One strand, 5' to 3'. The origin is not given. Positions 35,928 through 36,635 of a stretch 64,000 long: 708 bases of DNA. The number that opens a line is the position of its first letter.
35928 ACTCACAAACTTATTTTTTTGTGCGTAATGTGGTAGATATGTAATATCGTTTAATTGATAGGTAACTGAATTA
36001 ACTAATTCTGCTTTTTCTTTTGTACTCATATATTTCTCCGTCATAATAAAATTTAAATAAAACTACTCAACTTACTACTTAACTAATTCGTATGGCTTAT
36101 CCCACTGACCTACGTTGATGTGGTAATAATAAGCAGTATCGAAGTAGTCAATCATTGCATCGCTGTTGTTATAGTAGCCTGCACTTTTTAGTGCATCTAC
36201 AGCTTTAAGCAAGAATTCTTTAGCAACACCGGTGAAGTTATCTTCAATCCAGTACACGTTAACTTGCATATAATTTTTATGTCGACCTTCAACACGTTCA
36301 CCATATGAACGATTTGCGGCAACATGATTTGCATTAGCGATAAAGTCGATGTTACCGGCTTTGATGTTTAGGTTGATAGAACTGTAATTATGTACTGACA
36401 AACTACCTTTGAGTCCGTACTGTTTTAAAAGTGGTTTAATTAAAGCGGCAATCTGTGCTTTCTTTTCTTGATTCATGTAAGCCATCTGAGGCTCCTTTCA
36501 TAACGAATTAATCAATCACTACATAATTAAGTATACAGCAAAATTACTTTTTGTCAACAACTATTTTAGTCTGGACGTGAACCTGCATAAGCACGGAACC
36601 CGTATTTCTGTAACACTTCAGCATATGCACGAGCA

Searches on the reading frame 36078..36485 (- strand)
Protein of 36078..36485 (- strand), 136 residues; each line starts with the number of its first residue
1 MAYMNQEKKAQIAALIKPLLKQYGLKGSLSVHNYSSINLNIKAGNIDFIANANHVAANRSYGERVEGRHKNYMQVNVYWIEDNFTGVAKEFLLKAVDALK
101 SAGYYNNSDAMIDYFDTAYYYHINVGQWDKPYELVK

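Call 21: search_protein_families(library=phrogs, proteins=[window:36078-36485:-], max_evalue=0.001)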
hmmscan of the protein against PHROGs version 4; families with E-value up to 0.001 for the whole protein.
window:36078-36485:- (136 aa): 1 family
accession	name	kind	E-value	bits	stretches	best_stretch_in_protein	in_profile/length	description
phrog_10415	-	unknown function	1.6e-33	116.9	1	1-133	1-125/129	-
